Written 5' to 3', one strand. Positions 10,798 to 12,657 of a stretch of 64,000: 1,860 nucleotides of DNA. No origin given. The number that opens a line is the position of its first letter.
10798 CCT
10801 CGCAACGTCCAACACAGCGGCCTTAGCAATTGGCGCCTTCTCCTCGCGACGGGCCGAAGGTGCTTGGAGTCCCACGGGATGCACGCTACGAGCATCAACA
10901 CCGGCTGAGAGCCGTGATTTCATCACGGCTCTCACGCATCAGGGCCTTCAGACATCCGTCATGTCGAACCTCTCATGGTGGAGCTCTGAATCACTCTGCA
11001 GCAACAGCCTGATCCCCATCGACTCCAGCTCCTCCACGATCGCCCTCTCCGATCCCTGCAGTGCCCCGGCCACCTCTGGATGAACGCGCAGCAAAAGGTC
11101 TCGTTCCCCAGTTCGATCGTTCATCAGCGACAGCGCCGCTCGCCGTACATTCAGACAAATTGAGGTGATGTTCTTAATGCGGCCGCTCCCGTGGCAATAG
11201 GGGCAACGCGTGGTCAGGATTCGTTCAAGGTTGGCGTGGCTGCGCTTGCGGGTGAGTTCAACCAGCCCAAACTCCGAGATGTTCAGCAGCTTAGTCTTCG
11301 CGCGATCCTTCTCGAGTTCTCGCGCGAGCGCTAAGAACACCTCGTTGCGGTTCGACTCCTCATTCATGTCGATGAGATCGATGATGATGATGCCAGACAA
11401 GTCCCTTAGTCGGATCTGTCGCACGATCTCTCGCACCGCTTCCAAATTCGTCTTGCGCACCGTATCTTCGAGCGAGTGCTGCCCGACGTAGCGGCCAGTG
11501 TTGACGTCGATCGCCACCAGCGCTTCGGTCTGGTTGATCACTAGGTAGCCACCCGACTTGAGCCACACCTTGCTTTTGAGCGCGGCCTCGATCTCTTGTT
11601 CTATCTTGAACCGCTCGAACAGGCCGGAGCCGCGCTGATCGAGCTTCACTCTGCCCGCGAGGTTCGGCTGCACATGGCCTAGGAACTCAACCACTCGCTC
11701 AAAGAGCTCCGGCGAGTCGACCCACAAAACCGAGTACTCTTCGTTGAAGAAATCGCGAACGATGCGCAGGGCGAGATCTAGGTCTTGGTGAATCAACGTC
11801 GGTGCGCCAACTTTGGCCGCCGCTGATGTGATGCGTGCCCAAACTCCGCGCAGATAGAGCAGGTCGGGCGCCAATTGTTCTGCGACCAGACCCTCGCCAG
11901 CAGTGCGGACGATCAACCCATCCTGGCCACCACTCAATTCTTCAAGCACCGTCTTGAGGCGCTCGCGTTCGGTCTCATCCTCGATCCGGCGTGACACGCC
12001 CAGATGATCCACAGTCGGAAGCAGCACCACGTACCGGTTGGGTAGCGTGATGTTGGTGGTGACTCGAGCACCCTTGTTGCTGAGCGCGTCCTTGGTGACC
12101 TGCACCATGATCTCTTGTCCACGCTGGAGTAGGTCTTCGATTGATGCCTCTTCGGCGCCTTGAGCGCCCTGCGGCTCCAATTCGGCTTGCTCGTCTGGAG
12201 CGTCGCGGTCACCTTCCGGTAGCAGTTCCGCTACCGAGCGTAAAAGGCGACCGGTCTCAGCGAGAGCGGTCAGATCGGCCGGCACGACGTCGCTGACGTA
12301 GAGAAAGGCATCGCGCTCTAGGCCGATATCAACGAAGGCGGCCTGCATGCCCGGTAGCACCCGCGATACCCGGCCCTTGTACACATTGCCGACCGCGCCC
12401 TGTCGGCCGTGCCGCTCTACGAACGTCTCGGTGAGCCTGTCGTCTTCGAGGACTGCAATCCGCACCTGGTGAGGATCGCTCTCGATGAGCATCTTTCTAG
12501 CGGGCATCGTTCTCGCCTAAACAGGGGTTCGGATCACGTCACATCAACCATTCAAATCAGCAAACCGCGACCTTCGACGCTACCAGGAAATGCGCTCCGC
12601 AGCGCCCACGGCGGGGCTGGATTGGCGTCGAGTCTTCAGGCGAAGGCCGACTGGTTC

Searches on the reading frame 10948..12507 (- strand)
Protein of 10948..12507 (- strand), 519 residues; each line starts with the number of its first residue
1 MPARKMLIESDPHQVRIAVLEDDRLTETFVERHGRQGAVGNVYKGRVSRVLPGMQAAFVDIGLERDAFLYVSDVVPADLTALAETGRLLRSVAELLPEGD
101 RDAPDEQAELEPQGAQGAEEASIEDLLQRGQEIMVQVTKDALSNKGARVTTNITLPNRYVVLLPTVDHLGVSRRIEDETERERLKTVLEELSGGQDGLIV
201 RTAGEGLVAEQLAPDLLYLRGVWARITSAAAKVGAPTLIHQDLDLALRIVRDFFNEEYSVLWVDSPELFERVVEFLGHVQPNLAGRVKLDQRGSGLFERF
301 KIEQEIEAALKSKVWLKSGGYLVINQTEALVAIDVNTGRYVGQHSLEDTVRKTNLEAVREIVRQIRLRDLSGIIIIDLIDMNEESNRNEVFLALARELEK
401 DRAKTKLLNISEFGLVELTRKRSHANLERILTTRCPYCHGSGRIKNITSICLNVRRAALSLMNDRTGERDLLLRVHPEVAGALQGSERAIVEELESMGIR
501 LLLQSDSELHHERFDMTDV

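Call 25: search_protein_families(library=pfam, proteins=[window:10948-12507:-], max_evalue=0.00001)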
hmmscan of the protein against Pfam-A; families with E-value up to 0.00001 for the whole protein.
window:10948-12507:- (519 aa): 2 families
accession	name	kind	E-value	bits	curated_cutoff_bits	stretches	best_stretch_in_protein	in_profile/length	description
PF10150.14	RNase_E_G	-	1.4e-98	330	25.5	1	154-422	1-269/270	Ribonuclease E/G family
PF20833.2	RNase_E_G_Thio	-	3.9e-07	30.6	26.8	1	435-517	2-84/86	RNase E/G, Thioredoxin-like domain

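Call 26: find_related_loci(query=window:10948-12504:-, collection=genome_contigs, flank=2000)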
Query window:10948-12504:- (518 aa) in genome_contigs; peptide patterns used: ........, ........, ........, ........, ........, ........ (x = any residue, [..] = any of these).
600 stretches matched a pattern (row limit reached: there are more); 598 encode a relative of the query (tblastn E <= 1e-3); the best 80 are kept; 80 distinct loci.
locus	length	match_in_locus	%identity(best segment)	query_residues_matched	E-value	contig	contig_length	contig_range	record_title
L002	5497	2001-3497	64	4-518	0e+0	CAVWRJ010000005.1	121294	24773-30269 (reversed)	MAG: uncultured Acidobacteriota bacterium isolate MFD01213.bin.1.234 genome assembly, contig: contig_18102, whole genome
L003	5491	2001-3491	65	4-518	0e+0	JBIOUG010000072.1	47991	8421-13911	MAG: Thermoanaerobaculia bacterium isolate MAG140 k127_208946, whole genome shotgun sequence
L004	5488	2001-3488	64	4-518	0e+0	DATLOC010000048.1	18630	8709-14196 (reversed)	MAG TPA_asm: Thermoanaerobaculia bacterium isolate SMAG_U13816 k141_4832829, whole genome shotgun sequence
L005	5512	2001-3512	55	2-518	6e-176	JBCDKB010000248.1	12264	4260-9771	MAG: Acidobacteriota bacterium isolate P01_H01_bin.49 k141_1473866_length_12264_cov_12.0027, whole genome shotgun sequen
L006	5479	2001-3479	54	4-517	7e-169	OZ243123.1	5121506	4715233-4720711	MAG: Candidatus Multivoradales bacterium isolate 37dedafc-40d8-43fe-ad9b-d79932a92f14 genome assembly, chromosome: 1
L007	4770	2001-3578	55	1-517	1e-167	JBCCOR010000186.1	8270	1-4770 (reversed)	MAG: Acidobacteriota bacterium isolate P01_D01_bin.109 k141_123947_length_8270_cov_12.0000, whole genome shotgun sequenc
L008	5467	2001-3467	50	5-517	4e-148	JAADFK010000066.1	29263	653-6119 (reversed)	MAG: Acidobacteriota bacterium isolate M_MaxBin.023 contig-127_2121, whole genome shotgun sequence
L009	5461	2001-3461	49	5-515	3e-145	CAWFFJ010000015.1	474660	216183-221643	MAG: uncultured Acidobacteriota bacterium isolate MFD02416.bin.3.238 genome assembly, contig: contig_13959, whole genome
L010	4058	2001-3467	46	5-515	4e-143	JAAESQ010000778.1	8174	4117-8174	MAG: bacterium isolate Ust_16 UstG_CONTIG2176717, whole genome shotgun sequence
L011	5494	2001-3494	46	2-516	5e-141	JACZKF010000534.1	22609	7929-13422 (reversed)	MAG: Desulfuromonadales bacterium isolate MAG38 geobacteraceae_2_contig_1285631, whole genome shotgun sequence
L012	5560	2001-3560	46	3-515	4e-139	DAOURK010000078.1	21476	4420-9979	MAG TPA_asm: Pseudomonadota bacterium isolate CSMAG_150 CSMAG_150_k141_82258_length_21476_cov_1250.4762, whole genome sh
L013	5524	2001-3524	45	2-518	2e-137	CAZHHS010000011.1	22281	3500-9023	MAG TPA_asm: uncultured Desulfobacterales bacterium isolate binchicken_co15_226 genome assembly, contig: NODE_1161_lengt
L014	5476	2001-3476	47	13-517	3e-137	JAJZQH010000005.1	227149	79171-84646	MAG: bacterium isolate SKS1.bin41 NODE_48_length_227149_cov_12.670499, whole genome shotgun sequence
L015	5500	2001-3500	45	2-518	1e-136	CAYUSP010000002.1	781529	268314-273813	MAG TPA_asm: uncultured Nitrospiraceae bacterium isolate SRP302447_co2_114 genome assembly, contig: NODE_15_length_78152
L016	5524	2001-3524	45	2-518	6e-136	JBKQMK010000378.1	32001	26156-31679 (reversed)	MAG: Desulfomonilaceae bacterium isolate LABRr1A1B1C__bin_124 LABRr1A1B1C_000000172950, whole genome shotgun sequence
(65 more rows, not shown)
